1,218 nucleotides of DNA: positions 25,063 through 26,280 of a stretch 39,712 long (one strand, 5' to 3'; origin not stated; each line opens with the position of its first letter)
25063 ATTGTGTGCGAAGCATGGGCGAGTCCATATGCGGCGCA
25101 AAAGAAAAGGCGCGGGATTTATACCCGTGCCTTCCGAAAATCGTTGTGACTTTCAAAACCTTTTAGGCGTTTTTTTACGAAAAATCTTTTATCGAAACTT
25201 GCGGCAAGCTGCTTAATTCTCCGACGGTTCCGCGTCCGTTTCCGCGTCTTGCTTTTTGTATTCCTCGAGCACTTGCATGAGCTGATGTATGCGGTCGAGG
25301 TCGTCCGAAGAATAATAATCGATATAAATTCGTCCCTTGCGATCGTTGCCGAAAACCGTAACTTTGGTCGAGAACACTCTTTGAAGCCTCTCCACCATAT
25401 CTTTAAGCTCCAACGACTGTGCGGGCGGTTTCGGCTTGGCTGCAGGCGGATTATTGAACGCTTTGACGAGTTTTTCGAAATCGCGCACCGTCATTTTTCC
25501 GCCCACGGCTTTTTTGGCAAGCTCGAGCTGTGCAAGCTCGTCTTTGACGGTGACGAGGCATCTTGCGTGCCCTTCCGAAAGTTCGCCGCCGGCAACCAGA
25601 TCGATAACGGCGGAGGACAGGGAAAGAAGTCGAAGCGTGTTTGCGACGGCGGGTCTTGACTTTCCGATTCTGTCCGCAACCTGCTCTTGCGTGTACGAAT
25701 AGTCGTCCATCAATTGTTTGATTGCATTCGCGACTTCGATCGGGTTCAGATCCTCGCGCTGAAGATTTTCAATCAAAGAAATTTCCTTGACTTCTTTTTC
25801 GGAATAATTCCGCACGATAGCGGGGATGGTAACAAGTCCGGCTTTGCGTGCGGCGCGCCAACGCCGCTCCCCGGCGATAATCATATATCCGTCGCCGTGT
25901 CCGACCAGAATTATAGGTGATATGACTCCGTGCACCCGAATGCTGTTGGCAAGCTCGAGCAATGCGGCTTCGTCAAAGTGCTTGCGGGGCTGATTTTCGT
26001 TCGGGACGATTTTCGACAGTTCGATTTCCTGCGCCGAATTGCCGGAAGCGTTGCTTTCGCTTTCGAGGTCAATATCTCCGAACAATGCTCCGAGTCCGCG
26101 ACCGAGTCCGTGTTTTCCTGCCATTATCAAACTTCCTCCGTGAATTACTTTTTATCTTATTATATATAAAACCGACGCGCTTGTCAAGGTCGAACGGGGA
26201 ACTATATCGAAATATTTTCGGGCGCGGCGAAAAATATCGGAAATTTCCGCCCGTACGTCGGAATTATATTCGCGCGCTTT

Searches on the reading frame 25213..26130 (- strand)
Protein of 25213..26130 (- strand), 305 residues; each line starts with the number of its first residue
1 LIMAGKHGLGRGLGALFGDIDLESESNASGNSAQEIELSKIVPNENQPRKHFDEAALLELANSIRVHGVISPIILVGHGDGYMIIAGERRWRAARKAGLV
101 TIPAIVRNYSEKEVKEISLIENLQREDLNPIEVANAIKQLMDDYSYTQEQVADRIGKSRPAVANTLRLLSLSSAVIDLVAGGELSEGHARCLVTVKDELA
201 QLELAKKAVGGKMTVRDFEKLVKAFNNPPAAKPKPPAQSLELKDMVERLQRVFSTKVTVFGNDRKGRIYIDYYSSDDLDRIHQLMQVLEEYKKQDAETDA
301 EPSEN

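Call 13: search_protein_families(library=pfam, proteins=[window:25213-26130:-])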
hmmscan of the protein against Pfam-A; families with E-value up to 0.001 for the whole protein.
window:25213-26130:- (305 aa): 3 families
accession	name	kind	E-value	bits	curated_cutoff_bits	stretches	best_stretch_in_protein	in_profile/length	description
PF17762.8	HTH_ParB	-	5.4e-36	123.3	22.6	1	126-226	1-101/102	ParB HTH domain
PF02195.25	ParB_N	-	3.3e-31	107.6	26.3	1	34-124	4-95/95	ParB N-terminal domain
PF23552.2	ParB_C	-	4.3e-05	23.3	23.8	1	242-283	5-47/50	ParB dimerisation domain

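Call 14: find_related_loci(query=window:25213-26130:-, collection=genome_contigs, flank=10000)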
Query window:25213-26130:- (305 aa) in genome_contigs; peptide patterns used: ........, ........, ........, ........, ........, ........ (x = any residue, [..] = any of these).
77 stretches matched a pattern; 8 encode a relative of the query (tblastn E <= 1e-3); 8 distinct loci.
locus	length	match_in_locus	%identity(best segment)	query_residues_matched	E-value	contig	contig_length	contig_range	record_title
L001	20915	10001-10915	88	1-305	1e-176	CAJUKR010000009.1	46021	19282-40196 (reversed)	MAG TPA_asm: uncultured Christensenellaceae bacterium isolate MGBC160026 genome assembly, contig: MGBC160026.9, whole ge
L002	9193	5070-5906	72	9-290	4e-132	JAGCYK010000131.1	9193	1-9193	MAG: Clostridia bacterium isolate RGIG10236 Yak_Rumen-5__c2300681, whole genome shotgun sequence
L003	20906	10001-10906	68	1-290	4e-129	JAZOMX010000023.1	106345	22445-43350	MAG: Pumilibacteraceae bacterium isolate T1900045644_YK20190338.MAGScoT_cleanbin_000017 SGB_8153_k141_2335934, whole gen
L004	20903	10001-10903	66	2-292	3e-127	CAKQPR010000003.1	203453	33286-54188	MAG: uncultured Clostridia bacterium isolate REFINED_METABAT215_TOP10_CONTIGS_1500_ASSEMBLY_K77_MERGED__Hadza_MoBio_hadz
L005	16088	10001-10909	65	3-295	2e-125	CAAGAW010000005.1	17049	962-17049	MAG TPA_asm: Clostridia bacterium, isolate HGM11387, WGS project CAAGAW010000000 data, contig: SRS475967_82_k119_17500,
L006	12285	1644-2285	43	36-257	2e-39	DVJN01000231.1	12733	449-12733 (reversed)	MAG TPA_asm: Candidatus Alectryocaccomicrobium excrementavium isolate 13766 ChiHcec2__C299257_L12733_SRR6323319, whole g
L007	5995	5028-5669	40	36-257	1e-34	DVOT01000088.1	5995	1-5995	MAG TPA_asm: Candidatus Ornithocaccomicrobium faecavium isolate CHK183-6373 CHK183__C90835_L5995_ERR3414578, whole genom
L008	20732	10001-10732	28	49-297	8e-15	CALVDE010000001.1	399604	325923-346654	MAG: uncultured Bacteroidales bacterium isolate BRZ_AL__bin64 genome assembly, contig: BRZ_AL__NODE_11_length_399604_cov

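Call 21: search_protein_families(library=pfam, proteins=[L003:15458-16846:+, L003:17352-18503:+, L003:11828-12619:-, L003:12776-13588:+, L003:7585-9504:-, L004:11338-13440:+, L004:8170-9255:+, L005:11326-13521:+, L002:4251-5030:+, L001:8967-9776:-])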
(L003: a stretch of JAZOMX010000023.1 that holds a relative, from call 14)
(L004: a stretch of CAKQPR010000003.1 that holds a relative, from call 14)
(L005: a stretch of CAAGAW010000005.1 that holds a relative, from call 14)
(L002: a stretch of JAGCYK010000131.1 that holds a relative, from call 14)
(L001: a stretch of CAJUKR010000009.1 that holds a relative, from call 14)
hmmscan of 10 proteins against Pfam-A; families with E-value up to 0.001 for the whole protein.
L003:15458-16846:+ (462 aa): 7 families
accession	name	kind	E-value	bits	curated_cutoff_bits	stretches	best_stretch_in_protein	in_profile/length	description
PF12631.12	MnmE_helical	-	2.6e-47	162.1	40.1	1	144-459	1-211/211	MnmE helical domain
PF10396.14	TrmE_N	-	2.4e-33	115.3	29.8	1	27-141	1-117/117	GTP-binding protein TrmE N-terminus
PF01926.29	MMR_HSR1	-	7.6e-23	81.2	21.9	1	240-353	2-113/113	50S ribosome-binding GTPase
PF02421.24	FeoB_N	-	3.6e-08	33.5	27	1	240-357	3-118/156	Ferrous iron transport protein B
PF04548.22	AIG1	-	6.5e-07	29.3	27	1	240-341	3-108/212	AIG1 family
PF03193.22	RsgA_GTPase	-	0.00023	21.4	30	0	237-297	106-170/174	RsgA GTPase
PF00350.29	Dynamin_N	-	0.00031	21.3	27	0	240-275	1-35/168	Dynamin family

L003:17352-18503:+ (383 aa): 2 families
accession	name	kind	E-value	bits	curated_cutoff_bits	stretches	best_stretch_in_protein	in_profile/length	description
PF14088.11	DUF4268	-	7.2e-23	81.6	27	1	249-381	2-139/140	Domain of unknown function (DUF4268)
PF13588.12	HSDR_N_2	-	0.00022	21.7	25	1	44-129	18-100/110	Type I restriction enzyme R protein N terminus (HSDR_N)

L003:11828-12619:- (263 aa): 2 families
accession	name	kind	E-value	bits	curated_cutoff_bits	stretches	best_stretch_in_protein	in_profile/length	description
PF00165.29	HTH_AraC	-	1.1e-16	60.9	26.6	2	223-256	8-40/42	Bacterial regulatory helix-turn-helix proteins, AraC family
PF12833.13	HTH_18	-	1.6e-15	57.6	33.6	1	180-256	2-77/80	Helix-turn-helix domain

L003:12776-13588:+ (270 aa): 1 family
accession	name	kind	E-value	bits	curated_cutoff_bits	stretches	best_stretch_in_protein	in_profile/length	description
PF00459.30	Inositol_P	-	2.6e-51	175.2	27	1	15-267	21-266/271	Inositol monophosphatase family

L003:7585-9504:- (639 aa): 8 families
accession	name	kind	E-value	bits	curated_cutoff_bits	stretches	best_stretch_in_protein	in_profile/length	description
PF01434.24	Peptidase_M41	-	5.4e-63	212.8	29.9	1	429-615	2-190/191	Peptidase family M41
PF00004.35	AAA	-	2.5e-47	161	21.2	1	215-347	1-130/131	ATPase family associated with various cellular activities (AAA)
PF17862.7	AAA_lid_3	-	6.2e-15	54.9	27.2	1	371-412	2-43/45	AAA+ lid domain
PF06068.19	TIP49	-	1.8e-06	27.8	23.8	1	213-249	51-89/347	TIP49 P-loop domain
PF06480.20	FtsH_ext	-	7.2e-06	26.6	25.5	1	8-72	2-73/103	FtsH Extracellular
PF07728.20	AAA_5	-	6.6e-05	23.4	22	1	214-286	1-81/139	AAA domain (dynein-related subfamily)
PF13191.12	AAA_16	-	0.00016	22.7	32.6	0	207-237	19-49/167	AAA ATPase domain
PF05496.18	RuvB_N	-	0.00052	20.3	27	0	214-281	35-94/159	Holliday junction DNA helicase RuvB P-loop domain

L004:11338-13440:+ (700 aa): 3 families
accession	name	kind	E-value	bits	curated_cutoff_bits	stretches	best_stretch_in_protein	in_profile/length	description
PF16335.10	GtaA_6_Hairpin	-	8.4e-115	384.2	24.9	1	296-688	1-343/343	Glutaminase A six helical-hairpin domain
PF17168.10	DUF5127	-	5.8e-25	88.9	28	1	81-289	3-227/229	Domain of unknown function (DUF5127)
PF16334.10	DUF4964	-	5.6e-15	55.3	30.7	1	10-63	26-79/88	Domain of unknown function (DUF4964)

L004:8170-9255:+ (361 aa): 1 family
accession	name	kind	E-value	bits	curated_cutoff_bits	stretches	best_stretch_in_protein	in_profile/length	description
PF01408.29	GFO_IDH_MocA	-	2.3e-07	31.9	24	1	124-204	37-117/120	Oxidoreductase family, NAD-binding Rossmann fold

L005:11326-13521:+ (731 aa): 3 families
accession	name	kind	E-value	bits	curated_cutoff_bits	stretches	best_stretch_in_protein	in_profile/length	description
PF16335.10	GtaA_6_Hairpin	-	6.1e-117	391.2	24.9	1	329-721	1-343/343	Glutaminase A six helical-hairpin domain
PF17168.10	DUF5127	-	9.4e-24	84.9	28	1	114-323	3-228/229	Domain of unknown function (DUF5127)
PF16334.10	DUF4964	-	3.5e-18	65.6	30.7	1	31-95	15-78/88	Domain of unknown function (DUF4964)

L002:4251-5030:+ (259 aa): 3 families
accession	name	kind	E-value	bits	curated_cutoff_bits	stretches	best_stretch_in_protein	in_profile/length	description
PF00106.31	adh_short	-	2.5e-37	128.7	26.6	1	3-178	1-192/195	short chain dehydrogenase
PF13561.12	adh_short_C2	-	5.1e-29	101.9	27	1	28-180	35-187/236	Enoyl-(Acyl carrier protein) reductase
PF08659.16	KR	-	1.1e-07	32.5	22.6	1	8-139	6-153/180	KR domain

L001:8967-9776:- (269 aa): 4 families
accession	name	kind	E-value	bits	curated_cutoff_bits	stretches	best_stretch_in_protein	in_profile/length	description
PF00106.31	adh_short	-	1.7e-41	142.3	26.6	1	12-188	1-192/195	short chain dehydrogenase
PF13561.12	adh_short_C2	-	3.2e-32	112.5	27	1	21-189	19-186/236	Enoyl-(Acyl carrier protein) reductase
PF08659.16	KR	-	7.5e-10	39.5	22.6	1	52-152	58-156/180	KR domain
PF01370.27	Epimerase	-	8.7e-06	25.8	20.9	1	14-133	1-118/240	NAD dependent epimerase/dehydratase family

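Call 27: find_encoding_contigs(protein=window:25213-26130:-, flank=10000, max_places=10)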
Protein window:25213-26130:- (305 aa): no gene with exactly this product is on record in the collection.

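Call 29: find_encoding_contigs(protein=window:25213-26124:-, flank=10000, max_places=10)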
Protein window:25213-26124:- (303 aa): 5 contigs read that carry it; 2 places shown.
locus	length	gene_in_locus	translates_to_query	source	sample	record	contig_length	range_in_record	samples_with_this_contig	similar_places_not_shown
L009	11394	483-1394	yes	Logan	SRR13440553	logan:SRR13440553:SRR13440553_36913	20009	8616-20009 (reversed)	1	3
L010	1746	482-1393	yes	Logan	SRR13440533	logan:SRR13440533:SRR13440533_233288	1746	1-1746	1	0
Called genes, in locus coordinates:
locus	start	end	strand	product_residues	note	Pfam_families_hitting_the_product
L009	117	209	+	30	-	-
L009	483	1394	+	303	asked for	PF02195:ParB_N, PF17762:HTH_ParB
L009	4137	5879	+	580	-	PF01432:Peptidase_M3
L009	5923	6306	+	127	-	PF13240:Zn_Ribbon_1 (weak), PF13248:Zn_ribbon_3 (weak)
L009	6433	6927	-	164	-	PF01613:Flavin_Reduct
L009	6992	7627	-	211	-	PF02527:GidB, PF05175:MTS (weak), PF13847:Methyltransf_31, PF13649:Methyltransf_25 (weak)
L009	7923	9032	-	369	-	PF02540:NAD_synthase (weak), PF02568:ThiI (faint), PF03054:tRNA_Me_trans, PF06508:QueC (weak), PF20259:tRNA_Me_trans_M, PF20258:tRNA_Me_trans_C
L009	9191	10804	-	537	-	-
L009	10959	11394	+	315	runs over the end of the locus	PF11449:ArsP_2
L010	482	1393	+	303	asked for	PF02195:ParB_N, PF17762:HTH_ParB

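Call 31: find_related_loci(query=window:25213-26124:-, collection=metagenome_contigs, flank=6000)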
Query window:25213-26124:- (303 aa) in metagenome_contigs; peptide patterns used: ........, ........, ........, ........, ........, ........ (x = any residue, [..] = any of these).
114 stretches matched a pattern; 12 encode a relative of the query (tblastn E <= 1e-3); 12 distinct loci.
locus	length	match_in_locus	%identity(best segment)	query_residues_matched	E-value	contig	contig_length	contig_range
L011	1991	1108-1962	72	1-287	1e-139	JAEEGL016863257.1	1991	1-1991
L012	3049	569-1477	65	1-293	1e-130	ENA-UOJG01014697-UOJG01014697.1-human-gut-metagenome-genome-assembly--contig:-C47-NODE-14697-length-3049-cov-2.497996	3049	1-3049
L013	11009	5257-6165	65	1-293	1e-125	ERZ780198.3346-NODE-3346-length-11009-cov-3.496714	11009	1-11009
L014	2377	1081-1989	62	1-292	7e-129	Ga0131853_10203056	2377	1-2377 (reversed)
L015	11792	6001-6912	60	1-291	9e-117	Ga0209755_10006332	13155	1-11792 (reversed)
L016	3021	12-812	65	28-292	2e-120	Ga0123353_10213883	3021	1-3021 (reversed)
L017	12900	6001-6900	62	1-288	1e-115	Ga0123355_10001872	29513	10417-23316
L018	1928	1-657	67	71-288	3e-98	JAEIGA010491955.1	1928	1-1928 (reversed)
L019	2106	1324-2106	57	4-247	4e-94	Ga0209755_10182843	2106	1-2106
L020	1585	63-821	37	7-261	5e-46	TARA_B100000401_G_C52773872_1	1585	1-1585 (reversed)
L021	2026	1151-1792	40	34-255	4e-35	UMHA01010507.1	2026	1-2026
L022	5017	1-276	39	155-255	3e-9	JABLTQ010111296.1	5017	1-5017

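Call 32: find_homologous_proteins(query=window:25213-26124:-, max_evalue=1e-60)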
Query window:25213-26124:- (303 aa): 6661 proteins with E <= 1e-60 among 8000 candidates; the best 120 are listed.
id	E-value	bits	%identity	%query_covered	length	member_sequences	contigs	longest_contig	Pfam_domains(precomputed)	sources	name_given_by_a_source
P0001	1.7e-192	656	100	100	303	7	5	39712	PF17762.9,PF02195.27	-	-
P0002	6.3e-156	536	85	93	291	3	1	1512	PF17762.9,PF02195.27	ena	-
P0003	8.1e-155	533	83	96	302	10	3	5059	PF17762.9,PF02195.27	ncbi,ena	-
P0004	1.4e-153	529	82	96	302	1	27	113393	PF17762.9,PF02195.27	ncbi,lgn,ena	-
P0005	1.9e-153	528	82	96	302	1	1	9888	PF17762.9,PF02195.27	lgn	-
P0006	2.8e-153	528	82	96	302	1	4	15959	PF17762.9,PF02195.27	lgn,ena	-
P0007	5.3e-153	527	82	96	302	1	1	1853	PF17762.9,PF02195.27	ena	-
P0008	5.3e-153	527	82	96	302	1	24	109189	PF17762.9,PF02195.27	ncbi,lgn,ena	-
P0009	6.0e-153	526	83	96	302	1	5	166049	PF17762.9,PF02195.27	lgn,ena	-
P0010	8.9e-153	526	82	96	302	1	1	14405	PF17762.9,PF02195.27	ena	-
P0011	1.2e-152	526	82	96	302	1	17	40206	PF17762.9,PF02195.27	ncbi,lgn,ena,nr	ncbi:MAG TPA: ParB/RepB/Spo0J family partition protein [Firmicutes bacterium]|nr:ParB/RepB/Spo0J fam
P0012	2.3e-150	518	80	97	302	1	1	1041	PF17762.9,PF02195.27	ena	-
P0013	7.4e-150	516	82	97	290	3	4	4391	PF17762.9,PF02195.27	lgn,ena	-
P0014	7.7e-144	497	78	96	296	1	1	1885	PF17762.9,PF02195.27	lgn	-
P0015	2.8e-143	495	77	96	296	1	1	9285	PF17762.9,PF02195.27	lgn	-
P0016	9.8e-142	490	78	96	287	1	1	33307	PF17762.9,PF02195.27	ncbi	-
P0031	1.7e-138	479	75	96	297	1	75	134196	PF17762.9,PF02195.27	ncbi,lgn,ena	-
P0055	5.2e-129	448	74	94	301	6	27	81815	PF17762.9,PF02195.27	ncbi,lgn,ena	-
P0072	2.3e-126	439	72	94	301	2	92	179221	PF17762.9,PF02195.27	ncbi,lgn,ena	-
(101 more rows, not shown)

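Call 33: find_encoding_contigs(protein=P0009, flank=10000, max_places=2)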
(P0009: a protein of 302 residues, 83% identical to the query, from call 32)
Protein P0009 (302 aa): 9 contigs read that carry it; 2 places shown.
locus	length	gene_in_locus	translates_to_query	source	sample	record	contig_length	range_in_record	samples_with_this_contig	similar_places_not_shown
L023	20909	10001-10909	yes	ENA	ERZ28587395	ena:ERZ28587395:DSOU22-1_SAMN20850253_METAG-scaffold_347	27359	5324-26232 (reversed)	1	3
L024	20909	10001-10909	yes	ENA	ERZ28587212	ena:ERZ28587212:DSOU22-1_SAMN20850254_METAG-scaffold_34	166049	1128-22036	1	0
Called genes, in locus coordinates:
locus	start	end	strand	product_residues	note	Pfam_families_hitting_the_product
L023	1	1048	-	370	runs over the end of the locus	PF00483:NTP_transferase, PF25084:LbH_EIF2B, PF24894:Hexapep_GlmU, PF25087:GMPPB_C (weak), PF25247:LbH_GLGC (faint)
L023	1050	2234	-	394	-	PF00483:NTP_transferase, PF12804:NTP_transf_3 (weak), PF07959:Fucose_pyrophosphorylase (faint), PF24894:Hexapep_GlmU, PF25247:LbH_GLGC (faint), PF25084:LbH_EIF2B, PF25087:GMPPB_C, PF00132:Hexapep (faint)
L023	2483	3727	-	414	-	-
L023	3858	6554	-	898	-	PF00933:Glyco_hydro_3, PF01915:Glyco_hydro_3_C, PF14310:Fn3-like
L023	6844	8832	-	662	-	PF00753:Lactamase_B, PF21760:SecD_1st, PF22599:SecDF_P1_head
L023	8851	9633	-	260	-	PF00106:adh_short, PF13561:adh_short_C2, PF08659:KR (weak)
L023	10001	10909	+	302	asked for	PF02195:ParB_N, PF17762:HTH_ParB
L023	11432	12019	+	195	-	-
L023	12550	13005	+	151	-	-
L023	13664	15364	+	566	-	PF01432:Peptidase_M3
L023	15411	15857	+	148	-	PF24460:DUF7575 (weak), PF13240:Zn_Ribbon_1 (weak), PF13248:Zn_ribbon_3 (weak)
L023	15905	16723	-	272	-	-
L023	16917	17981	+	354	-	PF03054:tRNA_Me_trans, PF20259:tRNA_Me_trans_M, PF20258:tRNA_Me_trans_C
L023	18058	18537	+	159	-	PF11188:DUF2975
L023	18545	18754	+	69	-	PF13443:HTH_26, PF01381:HTH_3 (weak)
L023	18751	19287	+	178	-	-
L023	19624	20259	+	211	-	PF02527:GidB, PF05175:MTS (weak)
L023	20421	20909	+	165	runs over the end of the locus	PF01613:Flavin_Reduct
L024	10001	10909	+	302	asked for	PF02195:ParB_N, PF17762:HTH_ParB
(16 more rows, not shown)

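Call 34: find_encoding_contigs(protein=P0016, flank=10000, max_places=2)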
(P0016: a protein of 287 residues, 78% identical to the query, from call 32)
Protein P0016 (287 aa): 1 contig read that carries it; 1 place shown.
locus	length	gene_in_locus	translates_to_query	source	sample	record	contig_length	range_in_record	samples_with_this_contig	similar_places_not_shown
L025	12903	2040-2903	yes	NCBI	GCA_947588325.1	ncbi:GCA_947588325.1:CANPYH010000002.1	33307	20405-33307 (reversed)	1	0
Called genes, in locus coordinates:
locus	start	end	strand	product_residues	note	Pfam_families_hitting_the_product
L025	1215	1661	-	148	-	-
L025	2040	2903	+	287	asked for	PF02195:ParB_N, PF17762:HTH_ParB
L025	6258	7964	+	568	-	PF01432:Peptidase_M3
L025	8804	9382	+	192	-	PF12822:ECF_trnsprt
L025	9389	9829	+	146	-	PF08973:TM1506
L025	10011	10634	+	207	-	PF00440:TetR_N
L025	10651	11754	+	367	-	PF00248:Aldo_ket_red, PF13746:Fer4_18 (faint), PF13183:Fer4_8 (weak), PF14697:Fer4_21 (faint), PF13187:Fer4_9, PF13237:Fer4_10 (faint), PF13534:Fer4_17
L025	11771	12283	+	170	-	PF12682:Flavodoxin_4, PF03358:FMN_red (weak)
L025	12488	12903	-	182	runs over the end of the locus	PF02525:Flavodoxin_2, PF03358:FMN_red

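Call 35: find_encoding_contigs(protein=P0031, flank=10000, max_places=2)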
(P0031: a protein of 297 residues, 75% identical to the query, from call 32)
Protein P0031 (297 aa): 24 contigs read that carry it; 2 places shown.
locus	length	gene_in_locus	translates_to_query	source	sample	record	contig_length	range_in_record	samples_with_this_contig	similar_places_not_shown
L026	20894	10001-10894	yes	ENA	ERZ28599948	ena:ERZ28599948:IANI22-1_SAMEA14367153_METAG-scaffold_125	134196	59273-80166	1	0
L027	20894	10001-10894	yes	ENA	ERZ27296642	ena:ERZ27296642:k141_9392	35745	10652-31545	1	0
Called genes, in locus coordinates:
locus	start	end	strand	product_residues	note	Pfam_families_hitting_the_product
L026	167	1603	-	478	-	PF00753:Lactamase_B, PF23023:Anti-Pycsar_Apyc1 (weak)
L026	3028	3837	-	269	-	PF00106:adh_short, PF08659:KR, PF13561:adh_short_C2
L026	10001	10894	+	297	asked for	PF02195:ParB_N, PF17762:HTH_ParB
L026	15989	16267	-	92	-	-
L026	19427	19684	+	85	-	-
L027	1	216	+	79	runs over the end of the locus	PF13443:HTH_26, PF01381:HTH_3 (weak)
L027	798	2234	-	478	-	PF00753:Lactamase_B, PF23023:Anti-Pycsar_Apyc1 (weak)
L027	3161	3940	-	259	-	PF00106:adh_short, PF08659:KR, PF13561:adh_short_C2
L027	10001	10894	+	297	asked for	PF02195:ParB_N, PF17762:HTH_ParB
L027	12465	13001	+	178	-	-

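Call 57: find_encoding_contigs(protein=P0055, flank=10000, max_places=1)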
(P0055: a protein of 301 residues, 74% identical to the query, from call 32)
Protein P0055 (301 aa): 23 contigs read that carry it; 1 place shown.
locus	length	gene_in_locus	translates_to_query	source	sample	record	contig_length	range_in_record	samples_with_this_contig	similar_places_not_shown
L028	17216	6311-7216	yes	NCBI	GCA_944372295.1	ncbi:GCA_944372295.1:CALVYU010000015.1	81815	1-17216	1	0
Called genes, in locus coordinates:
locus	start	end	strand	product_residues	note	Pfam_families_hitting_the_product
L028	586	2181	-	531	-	PF00753:Lactamase_B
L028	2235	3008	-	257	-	PF00106:adh_short, PF01370:Epimerase, PF08659:KR, PF13561:adh_short_C2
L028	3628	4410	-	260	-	PF00106:adh_short, PF08659:KR, PF13561:adh_short_C2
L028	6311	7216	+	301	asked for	PF02195:ParB_N, PF17762:HTH_ParB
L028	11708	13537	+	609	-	PF01432:Peptidase_M3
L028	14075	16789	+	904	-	PF00690:Cation_ATPase_N, PF00122:E1-E2_ATPase, PF00702:Hydrolase, PF13246:Cation_ATPase, PF12710:HAD (weak), PF08282:Hydrolase_3 (faint), PF00689:Cation_ATPase_C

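Call 58: find_encoding_contigs(protein=P0072, flank=10000, max_places=1)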
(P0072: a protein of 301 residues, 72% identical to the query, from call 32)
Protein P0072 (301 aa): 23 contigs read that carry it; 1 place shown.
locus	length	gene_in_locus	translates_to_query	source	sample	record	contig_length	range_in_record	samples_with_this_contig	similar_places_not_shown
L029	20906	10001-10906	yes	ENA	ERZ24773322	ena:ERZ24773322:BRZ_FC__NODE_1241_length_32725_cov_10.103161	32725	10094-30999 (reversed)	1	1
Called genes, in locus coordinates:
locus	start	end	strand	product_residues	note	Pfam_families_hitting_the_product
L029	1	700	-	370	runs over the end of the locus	PF00483:NTP_transferase, PF24894:Hexapep_GlmU, PF25084:LbH_EIF2B (weak), PF25087:GMPPB_C (faint)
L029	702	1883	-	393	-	PF00483:NTP_transferase, PF12804:NTP_transf_3 (weak), PF07959:Fucose_pyrophosphorylase (faint), PF24894:Hexapep_GlmU, PF25247:LbH_GLGC (faint), PF25084:LbH_EIF2B, PF25087:GMPPB_C, PF00132:Hexapep (faint)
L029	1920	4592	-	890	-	PF00933:Glyco_hydro_3, PF01915:Glyco_hydro_3_C, PF14310:Fn3-like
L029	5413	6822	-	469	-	PF00753:Lactamase_B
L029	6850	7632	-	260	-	PF00106:adh_short, PF01370:Epimerase (weak), PF08659:KR, PF23441:SDR (faint), PF13561:adh_short_C2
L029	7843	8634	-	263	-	PF00106:adh_short, PF01370:Epimerase (weak), PF08659:KR, PF13561:adh_short_C2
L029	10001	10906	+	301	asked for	PF02195:ParB_N, PF17762:HTH_ParB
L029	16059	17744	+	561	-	PF01432:Peptidase_M3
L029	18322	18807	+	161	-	PF04073:tRNA_edit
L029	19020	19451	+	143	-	-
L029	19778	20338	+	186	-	-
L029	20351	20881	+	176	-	PF10962:DUF2764 (weak)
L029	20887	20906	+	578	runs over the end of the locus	-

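Call 59: find_encoding_contigs(protein=P0004, flank=10000, max_places=1)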
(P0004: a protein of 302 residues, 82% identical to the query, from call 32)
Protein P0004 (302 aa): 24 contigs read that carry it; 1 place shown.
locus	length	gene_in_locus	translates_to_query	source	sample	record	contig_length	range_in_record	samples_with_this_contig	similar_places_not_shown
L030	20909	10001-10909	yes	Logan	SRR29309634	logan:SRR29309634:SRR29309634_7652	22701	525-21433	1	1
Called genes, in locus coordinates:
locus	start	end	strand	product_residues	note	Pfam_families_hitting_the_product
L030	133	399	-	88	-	-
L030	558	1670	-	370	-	PF00483:NTP_transferase, PF25084:LbH_EIF2B, PF24894:Hexapep_GlmU, PF25087:GMPPB_C (weak), PF25247:LbH_GLGC (faint)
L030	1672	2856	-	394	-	PF00483:NTP_transferase, PF12804:NTP_transf_3 (faint), PF07959:Fucose_pyrophosphorylase (faint), PF24894:Hexapep_GlmU, PF25247:LbH_GLGC (faint), PF25084:LbH_EIF2B, PF25087:GMPPB_C, PF00132:Hexapep (faint)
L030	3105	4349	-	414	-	-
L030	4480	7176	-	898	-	PF00933:Glyco_hydro_3, PF01915:Glyco_hydro_3_C, PF14310:Fn3-like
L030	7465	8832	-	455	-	PF00753:Lactamase_B (weak)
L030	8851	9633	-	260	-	PF00106:adh_short, PF13561:adh_short_C2, PF08659:KR (weak)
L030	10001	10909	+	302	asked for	PF02195:ParB_N, PF17762:HTH_ParB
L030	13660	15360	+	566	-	PF01432:Peptidase_M3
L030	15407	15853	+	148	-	PF24460:DUF7575 (weak), PF13240:Zn_Ribbon_1 (weak), PF13248:Zn_ribbon_3 (weak)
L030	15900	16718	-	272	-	PF09851:SHOCT (weak)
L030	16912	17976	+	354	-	PF03054:tRNA_Me_trans, PF20259:tRNA_Me_trans_M, PF20258:tRNA_Me_trans_C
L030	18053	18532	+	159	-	PF11188:DUF2975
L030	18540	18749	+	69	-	PF13443:HTH_26, PF01381:HTH_3 (weak)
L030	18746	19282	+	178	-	-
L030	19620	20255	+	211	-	PF02527:GidB, PF05175:MTS (weak)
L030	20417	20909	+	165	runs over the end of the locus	PF01613:Flavin_Reduct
